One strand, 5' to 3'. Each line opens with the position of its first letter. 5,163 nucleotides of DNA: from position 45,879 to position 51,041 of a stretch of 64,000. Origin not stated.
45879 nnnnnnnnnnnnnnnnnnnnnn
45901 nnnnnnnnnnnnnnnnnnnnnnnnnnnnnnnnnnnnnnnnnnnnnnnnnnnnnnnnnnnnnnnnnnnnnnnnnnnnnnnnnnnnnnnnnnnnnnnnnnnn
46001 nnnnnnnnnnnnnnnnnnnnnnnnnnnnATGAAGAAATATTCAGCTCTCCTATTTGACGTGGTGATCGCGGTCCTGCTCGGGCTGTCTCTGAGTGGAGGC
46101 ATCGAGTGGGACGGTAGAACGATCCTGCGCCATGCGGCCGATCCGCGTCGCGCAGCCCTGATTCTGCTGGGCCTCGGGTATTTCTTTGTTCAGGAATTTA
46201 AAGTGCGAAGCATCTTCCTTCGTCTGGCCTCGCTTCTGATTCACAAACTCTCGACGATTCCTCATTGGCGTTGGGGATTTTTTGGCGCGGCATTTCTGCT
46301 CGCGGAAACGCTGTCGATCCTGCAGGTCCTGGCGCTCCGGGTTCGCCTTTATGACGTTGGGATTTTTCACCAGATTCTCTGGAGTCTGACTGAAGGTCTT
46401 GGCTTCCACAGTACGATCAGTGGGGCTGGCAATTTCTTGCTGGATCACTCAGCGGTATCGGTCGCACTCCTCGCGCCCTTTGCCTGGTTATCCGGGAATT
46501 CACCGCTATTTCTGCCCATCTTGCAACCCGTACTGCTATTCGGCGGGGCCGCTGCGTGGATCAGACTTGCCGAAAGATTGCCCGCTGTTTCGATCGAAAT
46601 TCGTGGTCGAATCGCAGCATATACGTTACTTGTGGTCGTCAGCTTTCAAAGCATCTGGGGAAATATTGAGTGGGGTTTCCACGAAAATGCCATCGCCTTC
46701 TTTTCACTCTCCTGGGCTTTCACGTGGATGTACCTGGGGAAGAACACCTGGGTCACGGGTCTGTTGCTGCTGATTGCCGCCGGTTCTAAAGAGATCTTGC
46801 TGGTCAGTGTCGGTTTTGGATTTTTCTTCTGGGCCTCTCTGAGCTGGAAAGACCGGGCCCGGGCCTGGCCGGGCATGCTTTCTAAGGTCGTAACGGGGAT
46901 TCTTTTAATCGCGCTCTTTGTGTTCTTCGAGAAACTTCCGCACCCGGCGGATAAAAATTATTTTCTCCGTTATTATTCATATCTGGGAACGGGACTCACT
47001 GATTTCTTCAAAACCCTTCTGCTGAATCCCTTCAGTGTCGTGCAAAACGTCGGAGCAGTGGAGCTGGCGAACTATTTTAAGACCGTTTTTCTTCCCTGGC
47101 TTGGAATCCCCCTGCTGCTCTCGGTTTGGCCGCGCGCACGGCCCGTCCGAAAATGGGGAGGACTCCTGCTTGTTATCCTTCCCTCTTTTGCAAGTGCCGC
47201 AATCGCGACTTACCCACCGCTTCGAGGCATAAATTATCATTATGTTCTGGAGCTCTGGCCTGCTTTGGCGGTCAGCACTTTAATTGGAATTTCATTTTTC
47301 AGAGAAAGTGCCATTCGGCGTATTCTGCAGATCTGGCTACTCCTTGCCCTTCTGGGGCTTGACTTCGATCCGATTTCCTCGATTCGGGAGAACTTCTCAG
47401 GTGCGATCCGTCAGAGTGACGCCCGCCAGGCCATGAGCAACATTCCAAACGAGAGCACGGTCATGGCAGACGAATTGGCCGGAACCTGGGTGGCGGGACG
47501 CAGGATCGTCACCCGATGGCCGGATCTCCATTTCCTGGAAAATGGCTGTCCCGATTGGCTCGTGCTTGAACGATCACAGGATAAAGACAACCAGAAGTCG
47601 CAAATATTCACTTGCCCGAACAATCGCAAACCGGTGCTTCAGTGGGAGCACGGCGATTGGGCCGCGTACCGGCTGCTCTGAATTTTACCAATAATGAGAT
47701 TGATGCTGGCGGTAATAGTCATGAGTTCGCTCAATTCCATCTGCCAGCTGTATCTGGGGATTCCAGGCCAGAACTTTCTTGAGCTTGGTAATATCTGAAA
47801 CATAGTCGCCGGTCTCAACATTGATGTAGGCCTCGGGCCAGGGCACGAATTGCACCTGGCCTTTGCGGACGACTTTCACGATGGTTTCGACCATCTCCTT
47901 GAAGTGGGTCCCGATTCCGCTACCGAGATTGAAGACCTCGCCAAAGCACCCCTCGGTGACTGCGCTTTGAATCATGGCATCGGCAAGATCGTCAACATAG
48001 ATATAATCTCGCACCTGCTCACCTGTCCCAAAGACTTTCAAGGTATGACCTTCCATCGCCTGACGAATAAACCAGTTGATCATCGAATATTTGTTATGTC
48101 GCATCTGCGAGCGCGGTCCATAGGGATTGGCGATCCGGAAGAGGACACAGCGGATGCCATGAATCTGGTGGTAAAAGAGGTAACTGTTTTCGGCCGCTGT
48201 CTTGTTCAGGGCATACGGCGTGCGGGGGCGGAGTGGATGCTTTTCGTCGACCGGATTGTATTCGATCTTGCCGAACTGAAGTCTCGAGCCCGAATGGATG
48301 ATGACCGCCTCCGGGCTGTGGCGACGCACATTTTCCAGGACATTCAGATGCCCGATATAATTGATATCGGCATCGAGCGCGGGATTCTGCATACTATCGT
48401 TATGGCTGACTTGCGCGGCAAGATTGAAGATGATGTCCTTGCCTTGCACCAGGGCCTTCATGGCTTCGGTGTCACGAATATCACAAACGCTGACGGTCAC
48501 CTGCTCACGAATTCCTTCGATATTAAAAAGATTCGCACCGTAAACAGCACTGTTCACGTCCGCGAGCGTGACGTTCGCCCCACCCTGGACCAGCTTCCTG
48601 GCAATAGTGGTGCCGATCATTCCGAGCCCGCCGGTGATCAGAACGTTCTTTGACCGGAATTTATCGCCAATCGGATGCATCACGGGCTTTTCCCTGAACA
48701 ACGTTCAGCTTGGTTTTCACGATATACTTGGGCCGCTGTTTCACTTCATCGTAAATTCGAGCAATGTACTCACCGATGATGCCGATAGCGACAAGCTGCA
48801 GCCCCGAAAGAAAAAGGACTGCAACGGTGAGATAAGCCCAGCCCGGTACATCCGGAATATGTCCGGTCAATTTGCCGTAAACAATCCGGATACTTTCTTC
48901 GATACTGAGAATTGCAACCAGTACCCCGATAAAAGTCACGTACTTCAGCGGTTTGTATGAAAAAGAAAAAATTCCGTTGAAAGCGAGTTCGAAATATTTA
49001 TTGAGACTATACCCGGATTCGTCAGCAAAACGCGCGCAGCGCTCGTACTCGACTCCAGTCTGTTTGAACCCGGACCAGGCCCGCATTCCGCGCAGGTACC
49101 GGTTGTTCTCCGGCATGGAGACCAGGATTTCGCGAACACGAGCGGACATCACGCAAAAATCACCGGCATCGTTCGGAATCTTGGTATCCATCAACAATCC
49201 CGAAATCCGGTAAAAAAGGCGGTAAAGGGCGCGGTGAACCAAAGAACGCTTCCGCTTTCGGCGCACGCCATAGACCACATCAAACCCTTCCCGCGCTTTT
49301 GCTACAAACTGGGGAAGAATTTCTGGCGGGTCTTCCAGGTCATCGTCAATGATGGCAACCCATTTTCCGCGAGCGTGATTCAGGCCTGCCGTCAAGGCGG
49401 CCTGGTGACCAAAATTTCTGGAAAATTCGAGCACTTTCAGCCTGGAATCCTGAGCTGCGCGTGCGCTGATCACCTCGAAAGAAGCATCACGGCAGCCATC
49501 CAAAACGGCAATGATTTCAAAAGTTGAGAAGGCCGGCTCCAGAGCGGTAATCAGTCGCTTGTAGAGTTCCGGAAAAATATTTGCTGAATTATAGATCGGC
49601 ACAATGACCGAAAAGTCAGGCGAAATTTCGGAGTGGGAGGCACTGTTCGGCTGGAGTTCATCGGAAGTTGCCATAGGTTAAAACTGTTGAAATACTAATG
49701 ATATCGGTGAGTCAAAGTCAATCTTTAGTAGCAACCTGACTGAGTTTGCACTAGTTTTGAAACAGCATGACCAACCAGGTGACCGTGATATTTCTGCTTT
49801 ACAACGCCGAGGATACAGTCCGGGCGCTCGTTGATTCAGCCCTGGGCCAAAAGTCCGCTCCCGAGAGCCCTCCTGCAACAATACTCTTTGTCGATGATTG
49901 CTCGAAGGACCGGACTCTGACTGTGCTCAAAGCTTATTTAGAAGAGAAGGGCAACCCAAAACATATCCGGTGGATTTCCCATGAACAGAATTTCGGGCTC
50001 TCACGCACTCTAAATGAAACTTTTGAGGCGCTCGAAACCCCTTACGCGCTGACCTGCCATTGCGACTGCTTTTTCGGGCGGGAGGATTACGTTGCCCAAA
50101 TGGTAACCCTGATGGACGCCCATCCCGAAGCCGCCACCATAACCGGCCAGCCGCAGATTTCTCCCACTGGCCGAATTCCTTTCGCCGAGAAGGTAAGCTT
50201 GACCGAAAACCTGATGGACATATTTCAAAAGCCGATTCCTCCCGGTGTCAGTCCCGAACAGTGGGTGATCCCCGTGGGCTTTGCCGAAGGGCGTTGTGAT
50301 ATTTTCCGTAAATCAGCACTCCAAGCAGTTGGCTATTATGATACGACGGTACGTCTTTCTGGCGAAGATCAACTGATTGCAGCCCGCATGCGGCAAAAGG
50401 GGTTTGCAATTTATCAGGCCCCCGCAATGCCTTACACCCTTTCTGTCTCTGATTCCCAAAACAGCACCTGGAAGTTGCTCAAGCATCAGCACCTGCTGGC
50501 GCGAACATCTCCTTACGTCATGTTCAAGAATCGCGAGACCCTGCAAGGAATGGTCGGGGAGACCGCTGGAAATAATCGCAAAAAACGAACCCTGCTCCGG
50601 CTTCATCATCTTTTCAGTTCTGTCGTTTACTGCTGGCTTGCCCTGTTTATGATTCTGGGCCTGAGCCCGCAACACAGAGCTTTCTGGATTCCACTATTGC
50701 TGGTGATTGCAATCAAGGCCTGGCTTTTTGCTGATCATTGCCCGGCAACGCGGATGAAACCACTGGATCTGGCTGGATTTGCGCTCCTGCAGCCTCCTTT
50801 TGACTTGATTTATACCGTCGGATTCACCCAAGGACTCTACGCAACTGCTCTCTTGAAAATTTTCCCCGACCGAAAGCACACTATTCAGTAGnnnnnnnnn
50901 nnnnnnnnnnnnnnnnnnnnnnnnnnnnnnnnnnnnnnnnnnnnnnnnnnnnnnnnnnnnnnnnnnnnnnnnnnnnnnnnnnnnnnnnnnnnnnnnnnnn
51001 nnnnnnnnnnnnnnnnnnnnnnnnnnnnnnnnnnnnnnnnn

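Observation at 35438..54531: Exceptional density of large multi-spanning membrane proteins (8 genes of 456-635 aa in 19 kb) interleaved with GT2 polyprenyl-P-sugar synthases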

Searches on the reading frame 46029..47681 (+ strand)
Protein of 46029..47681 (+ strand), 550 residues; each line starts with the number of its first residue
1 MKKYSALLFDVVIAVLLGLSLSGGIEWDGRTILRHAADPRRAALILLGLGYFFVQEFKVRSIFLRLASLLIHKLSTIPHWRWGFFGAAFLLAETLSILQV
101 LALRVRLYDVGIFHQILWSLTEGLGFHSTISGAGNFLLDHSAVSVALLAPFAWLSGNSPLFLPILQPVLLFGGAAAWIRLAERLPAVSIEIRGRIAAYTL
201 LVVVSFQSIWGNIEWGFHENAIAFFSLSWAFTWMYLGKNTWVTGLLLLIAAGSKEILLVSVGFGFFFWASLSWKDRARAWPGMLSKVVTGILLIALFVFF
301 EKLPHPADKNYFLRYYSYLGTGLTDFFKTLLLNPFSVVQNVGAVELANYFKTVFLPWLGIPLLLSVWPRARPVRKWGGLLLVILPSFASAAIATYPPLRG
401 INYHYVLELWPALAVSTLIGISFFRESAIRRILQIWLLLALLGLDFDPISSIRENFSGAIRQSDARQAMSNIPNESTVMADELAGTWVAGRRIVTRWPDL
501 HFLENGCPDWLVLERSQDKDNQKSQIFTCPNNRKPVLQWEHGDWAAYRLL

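Call 3: search_protein_families(library=pfam, proteins=[window:46029-47681:+], max_evalue=0.01)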
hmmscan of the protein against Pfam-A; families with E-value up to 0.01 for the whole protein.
window:46029-47681:+ (550 aa): 1 family
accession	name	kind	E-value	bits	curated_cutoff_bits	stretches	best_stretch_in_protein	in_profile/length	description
PF09852.15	DUF2079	-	1.6e-25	90.6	28.2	1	107-520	9-431/459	Predicted membrane protein (DUF2079)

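Call 11: search_protein_families(library=ncbifam, proteins=[window:46029-47681:+], max_evalue=1)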
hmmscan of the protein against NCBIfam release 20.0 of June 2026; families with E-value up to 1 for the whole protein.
window:46029-47681:+ (550 aa): 0 families

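Call 65: search_solved_structures(query=window:46029-47681:+, max_evalue=10)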
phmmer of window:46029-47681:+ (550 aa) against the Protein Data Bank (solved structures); distinct sequences matched with E-value up to 10: 2.
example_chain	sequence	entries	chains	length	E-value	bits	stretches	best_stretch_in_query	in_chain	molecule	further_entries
5ulm_A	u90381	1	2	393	0.22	13.3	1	43-100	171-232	Mitogen-activated protein kinase kinase kinase 5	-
8qgy_A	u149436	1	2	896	0.66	11.7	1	43-100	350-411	Mitogen-activated protein kinase kinase kinase 5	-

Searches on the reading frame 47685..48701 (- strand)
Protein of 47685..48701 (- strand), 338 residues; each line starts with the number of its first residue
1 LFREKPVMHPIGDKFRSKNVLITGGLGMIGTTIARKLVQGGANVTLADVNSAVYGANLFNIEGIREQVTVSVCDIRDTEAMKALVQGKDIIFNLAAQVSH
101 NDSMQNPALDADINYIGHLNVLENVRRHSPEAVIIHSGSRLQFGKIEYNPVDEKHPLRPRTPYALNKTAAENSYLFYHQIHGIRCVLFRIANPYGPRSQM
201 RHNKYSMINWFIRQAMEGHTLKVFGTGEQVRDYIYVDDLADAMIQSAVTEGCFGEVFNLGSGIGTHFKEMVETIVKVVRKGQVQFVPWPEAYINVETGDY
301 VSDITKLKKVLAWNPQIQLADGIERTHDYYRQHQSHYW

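Call 3: search_protein_families(library=pfam, proteins=[window:47685-48701:-], max_evalue=0.01)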
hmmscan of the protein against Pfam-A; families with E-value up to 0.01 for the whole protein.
window:47685-48701:- (338 aa): 13 families
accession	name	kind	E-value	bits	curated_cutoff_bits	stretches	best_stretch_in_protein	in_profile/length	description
PF16363.11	GDP_Man_Dehyd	-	1.7e-47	162.9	27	1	21-326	1-332/332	GDP-mannose 4,6 dehydratase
PF01370.27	Epimerase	-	4.5e-47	160.9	20.9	1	20-260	1-240/240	NAD dependent epimerase/dehydratase family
PF01073.25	3Beta_HSD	-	1.7e-14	54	22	1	21-245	1-227/280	3-beta hydroxysteroid dehydrogenase/isomerase family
PF04321.23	RmlD_sub_bind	-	1.6e-11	44.2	27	1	19-251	2-201/287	RmlD substrate binding domain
PF00106.31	adh_short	-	5.1e-08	33.1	26.6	1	18-87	1-70/195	short chain dehydrogenase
PF02719.21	Polysacc_synt_2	-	1e-07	31.9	20.2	1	20-137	1-127/293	Polysaccharide biosynthesis protein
PF03435.24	Sacchrp_dh_NADP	-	1.1e-06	29.4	25.1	1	20-117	1-97/129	Saccharopine dehydrogenase NADP binding domain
PF08659.16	KR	-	1.8e-05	25.2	22.6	1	20-86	3-73/180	KR domain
PF07993.18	NAD_binding_4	-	0.00013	21.7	20.1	1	78-243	79-258/258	Male sterility protein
PF13561.12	adh_short_C2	-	0.00023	21.3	27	1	29-86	8-63/236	Enoyl-(Acyl carrier protein) reductase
PF13460.12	NAD_binding_10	-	0.00059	20.2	27.2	1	24-141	1-101/184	NAD(P)H-binding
PF05368.20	NmrA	-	0.0028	17.8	27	1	17-99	2-81/298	NmrA-like family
PF00208.27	ELFV_dehydrog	-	0.009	16.2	23.4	0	13-69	28-84/241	Glutamate/Leucine/Phenylalanine/Valine dehydrogenase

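Call 60: search_protein_families(library=ncbifam, proteins=[window:47685-48701:-], max_evalue=0.00001)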
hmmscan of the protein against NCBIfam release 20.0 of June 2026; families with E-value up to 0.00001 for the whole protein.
window:47685-48701:- (338 aa): 48 families (the best 25 are shown)
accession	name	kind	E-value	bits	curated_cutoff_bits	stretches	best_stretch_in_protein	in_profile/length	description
TIGR01181.1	dTDP_gluc_dehyt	equivalog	5.9e-49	166.9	365.1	1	20-336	2-317/321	dTDP-glucose 4,6-dehydratase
TIGR04180.1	EDH_00030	hypoth_equivalog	2.4e-40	138.5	475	1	20-317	1-296/297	NAD-dependent 4,6-dehydratase LegB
TIGR01179.1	galE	equivalog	2e-34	118.9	262.3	1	19-335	1-330/332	UDP-glucose 4-epimerase GalE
NF007490.0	PRK10084.1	subfamily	1.3e-28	100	649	2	153-334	157-338/361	dTDP-glucose 4,6-dehydratase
TIGR02197.1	heptose_epim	equivalog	4.1e-27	95.2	274.6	1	20-326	1-309/316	ADP-glyceromanno-heptose 6-epimerase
NF007582.0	PRK10217.1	equivalog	3.8e-26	92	698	1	18-335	2-336/355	dTDP-glucose 4,6-dehydratase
NF011728.1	PRK15181.1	equivalog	3.4e-18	65.7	760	1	17-335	15-342/348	Vi polysaccharide biosynthesis UDP-N-acetylglucosaminuronic acid C-4 epimerase TviC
TIGR02622.1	CDP_4_6_dhtase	equivalog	4.7e-18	65.4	278.45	1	15-171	2-162/352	CDP-glucose 4,6-dehydratase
NF007956.0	PRK10675.1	subfamily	8.8e-18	64.5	394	1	19-336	2-335/338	UDP-glucose 4-epimerase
NF047922.1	GDPFucSynFcl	equivalog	2.3e-17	63.4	500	1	18-336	3-307/308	GDP-L-fucose synthase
NF043036.1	ErythonDh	equivalog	9.2e-17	61.2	325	1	19-171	2-157/321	D-erythronate dehydrogenase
NF008360.0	PRK11150.1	equivalog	5.4e-16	58.7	452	1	20-325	2-301/310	ADP-glyceromanno-heptose 6-epimerase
TIGR03466.1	HpnA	hypoth_equivalog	2.3e-13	49.7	367.65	1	19-278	2-246/327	hopanoid-associated sugar epimerase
NF042423.1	oxyalk_red_Shew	equivalog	5e-13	48.8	580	1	17-280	8-259/331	2-alkyl-3-oxoalkanoate reductase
NF042422.1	oxyalk_red_OleD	equivalog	6.3e-13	48.8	580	1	19-292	2-265/329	2-alkyl-3-oxoalkanoate reductase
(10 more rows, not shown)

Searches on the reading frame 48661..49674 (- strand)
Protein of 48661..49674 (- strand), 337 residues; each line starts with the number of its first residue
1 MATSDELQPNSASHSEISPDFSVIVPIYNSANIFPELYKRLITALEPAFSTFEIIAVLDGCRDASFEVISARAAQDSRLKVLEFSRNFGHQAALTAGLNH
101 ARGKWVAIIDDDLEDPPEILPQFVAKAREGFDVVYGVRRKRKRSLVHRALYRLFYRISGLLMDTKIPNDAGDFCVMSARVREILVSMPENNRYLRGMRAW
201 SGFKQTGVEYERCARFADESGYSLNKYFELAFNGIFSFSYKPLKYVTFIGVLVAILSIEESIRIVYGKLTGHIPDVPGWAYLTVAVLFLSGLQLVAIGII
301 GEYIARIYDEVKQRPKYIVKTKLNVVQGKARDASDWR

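Call 3: search_protein_families(library=pfam, proteins=[window:48661-49674:-], max_evalue=0.01)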
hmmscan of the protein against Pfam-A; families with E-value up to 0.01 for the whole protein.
window:48661-49674:- (337 aa): 2 families
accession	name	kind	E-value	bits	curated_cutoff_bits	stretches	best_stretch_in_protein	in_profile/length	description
PF00535.33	Glycos_transf_2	-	2.8e-28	99.4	23.3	1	22-179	1-162/168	Glycosyl transferase family 2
PF13641.12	Glyco_tranf_2_3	-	1.5e-08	35.4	27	1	19-158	1-143/230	Glycosyltransferase like family 2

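Call 19: search_solved_structures(query=window:48661-49674:-, max_evalue=0.001)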
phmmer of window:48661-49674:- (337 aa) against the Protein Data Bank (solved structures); distinct sequences matched with E-value up to 0.001: 14.
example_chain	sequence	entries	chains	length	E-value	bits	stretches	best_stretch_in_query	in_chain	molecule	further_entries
5ekp_C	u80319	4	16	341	6.9e-75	255.7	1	15-320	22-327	Uncharacterized glycosyltransferase sll0501 | Glycosyltransferase sll0501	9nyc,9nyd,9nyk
9nye_A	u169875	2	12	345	7.2e-75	255.7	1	15-320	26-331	Glycosyltransferase sll0501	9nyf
5eke_A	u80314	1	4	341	9.4e-75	255.3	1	15-320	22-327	Uncharacterized glycosyltransferase sll0501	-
9bhc_C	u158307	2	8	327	8.6e-43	150.3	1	21-321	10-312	Undecaprenyl-phosphate 4-deoxy-4-formamido-L-arabinose transferase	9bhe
8vxh_A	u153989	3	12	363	1.1e-42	150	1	21-321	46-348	Undecaprenyl-phosphate 4-deoxy-4-formamido-L-arabinose transferase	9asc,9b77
9hwj_A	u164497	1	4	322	5.5e-41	144.3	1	21-321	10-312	Undecaprenyl-phosphate 4-deoxy-4-formamido-L-arabinose transferase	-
5mlz_A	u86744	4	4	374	6.5e-12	48.8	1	20-154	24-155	Dolichol monophosphate mannose synthase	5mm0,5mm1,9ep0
5hea_A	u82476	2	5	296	1.1e-08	38.2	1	21-112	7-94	Putative glycosyltransferase (GalT1)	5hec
3bcv_A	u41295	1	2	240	1.4e-05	28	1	17-134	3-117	Putative glycosyltransferase protein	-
2z87_A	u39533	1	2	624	7e-05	25.7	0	20-118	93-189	Chondroitin synthase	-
2z86_A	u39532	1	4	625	7.1e-05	25.7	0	20-118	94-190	Chondroitin synthase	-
5tze_C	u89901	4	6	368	0.00039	23.3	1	21-120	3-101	Glycosyl transferase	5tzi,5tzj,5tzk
9jma_A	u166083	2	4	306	0.00071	22.4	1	22-135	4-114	GalNAc(5)-diNAcBac-PP-undecaprenol beta-1,3-glucosyltransferase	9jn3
5tz8_A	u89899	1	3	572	0.00079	22.2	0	21-120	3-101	Glycosyl transferase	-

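Call 60: search_protein_families(library=ncbifam, proteins=[window:48661-49674:-], max_evalue=0.00001)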
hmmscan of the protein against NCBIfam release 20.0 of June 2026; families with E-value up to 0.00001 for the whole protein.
window:48661-49674:- (337 aa): 13 families
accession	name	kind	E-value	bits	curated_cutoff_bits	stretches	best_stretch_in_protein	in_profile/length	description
NF047588.1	GlcsyltransPgfSStrep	equivalog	1.6e-72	244.3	500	1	21-321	3-304/308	glycosyltransferase PgfS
NF007986.1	PRK10714.1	equivalog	1.5e-45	155.6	529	1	21-322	8-311/316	undecaprenyl-phosphate 4-deoxy-4-formamido-L-arabinose transferase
TIGR03937.1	PgaC_IcaA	equivalog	1e-13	51.1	422.3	1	11-112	37-135/407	poly-beta-1,6-N-acetyl-D-glucosamine synthase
NF007482.0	PRK10073.1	equivalog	4.6e-13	48.9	423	1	18-128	5-111/334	glycosyltransferase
NF041875.1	EPS_EpsD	equivalog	6.5e-13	48.8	370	1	22-134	2-111/325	exopolysaccharide biosynthesis glycosyltransferase EpsD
NF047683.1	TeichurnBiosyTuaG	equivalog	1.5e-11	44.4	400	1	18-116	5-100/252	teichuronic acid biosynthesis protein TuaG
NF050050.1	ProtGlycPglI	equivalog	1.6e-08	34.3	500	1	19-136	2-117/306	GalNAc(5)-diNAcBac-PP-undecaprenol beta-1,3-glucosyltransferase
TIGR03965.1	mycofact_glyco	equivalog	2.6e-08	33.2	280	1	9-126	65-178/467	mycofactocin biosynthesis glycosyltransferase MftF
TIGR03111.1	glyc2_xrt_Gpos1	hypoth_equivalog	8.6e-08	31.4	363.95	1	12-114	42-143/439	TIGR03111 family XrtG-associated glycosyltransferase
NF038302.1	EPS_HpsE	equivalog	2.2e-07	30.1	300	1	20-113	2-97/307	hormogonium polysaccharide biosynthesis glycosyltransferase HpsE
TIGR04283.1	glyco_like_mftF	equivalog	5.2e-06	26.2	182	1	22-118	2-88/221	TIGR04283 family arsenosugar biosynthesis glycosyltransferase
NF053739.1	GlytfEpsEBac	equivalog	7.8e-06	25.1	450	0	19-112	1-92/265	glycosyltransferase EpsE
NF041394.1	GtaseAglG_Halo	equivalog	8.8e-06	25.2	440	0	22-124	4-104/304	glucosyl-dolichyl phosphate glucuronosyltransferase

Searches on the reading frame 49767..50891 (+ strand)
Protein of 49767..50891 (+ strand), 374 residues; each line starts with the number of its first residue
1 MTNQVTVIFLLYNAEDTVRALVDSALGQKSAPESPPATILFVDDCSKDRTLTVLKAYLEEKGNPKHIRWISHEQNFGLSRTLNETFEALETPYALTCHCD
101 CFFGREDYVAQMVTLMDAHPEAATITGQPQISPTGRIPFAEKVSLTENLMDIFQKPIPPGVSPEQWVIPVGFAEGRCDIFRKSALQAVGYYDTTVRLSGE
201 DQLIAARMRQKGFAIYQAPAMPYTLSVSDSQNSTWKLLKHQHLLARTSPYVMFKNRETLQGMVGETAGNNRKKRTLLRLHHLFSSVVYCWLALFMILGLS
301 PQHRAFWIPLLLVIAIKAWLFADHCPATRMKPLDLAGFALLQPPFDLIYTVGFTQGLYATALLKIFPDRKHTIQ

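Call 4: search_protein_families(library=pfam, proteins=[window:49767-50891:+], max_evalue=0.01)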
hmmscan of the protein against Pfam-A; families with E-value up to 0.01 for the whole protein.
window:49767-50891:+ (374 aa): 4 families
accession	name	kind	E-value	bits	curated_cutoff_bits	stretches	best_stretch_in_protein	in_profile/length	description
PF00535.33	Glycos_transf_2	-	5.8e-20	72.3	23.3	1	6-136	1-123/168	Glycosyl transferase family 2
PF13506.12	Glyco_transf_21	-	1.2e-07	31.8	21.7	1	82-245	22-173/174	Glycosyl transferase family 21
PF10111.15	Glyco_tranf_2_2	-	0.00013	21.9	27.3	1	7-116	2-106/276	Glycosyltransferase like family 2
PF13641.12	Glyco_tranf_2_3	-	0.0027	18.2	27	0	5-240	3-222/230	Glycosyltransferase like family 2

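Call 20: search_solved_structures(query=window:49767-50891:+, max_evalue=0.001)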
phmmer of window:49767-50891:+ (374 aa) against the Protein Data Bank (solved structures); distinct sequences matched with E-value up to 0.001: 0.

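Call 60: search_protein_families(library=ncbifam, proteins=[window:49767-50891:+], max_evalue=0.00001)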
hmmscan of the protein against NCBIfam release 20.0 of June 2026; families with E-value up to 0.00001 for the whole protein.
window:49767-50891:+ (374 aa): 4 families
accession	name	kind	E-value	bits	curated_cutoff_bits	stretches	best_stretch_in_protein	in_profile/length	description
TIGR03937.1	PgaC_IcaA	equivalog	1.6e-13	50.4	422.3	1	3-225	45-251/407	poly-beta-1,6-N-acetyl-D-glucosamine synthase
NF047683.1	TeichurnBiosyTuaG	equivalog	3.2e-07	30.2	400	1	3-135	6-130/252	teichuronic acid biosynthesis protein TuaG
NF038302.1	EPS_HpsE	equivalog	1.1e-06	27.8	300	1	4-224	2-221/307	hormogonium polysaccharide biosynthesis glycosyltransferase HpsE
NF053739.1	GlytfEpsEBac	equivalog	6.2e-06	25.4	450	1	4-98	2-90/265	glycosyltransferase EpsE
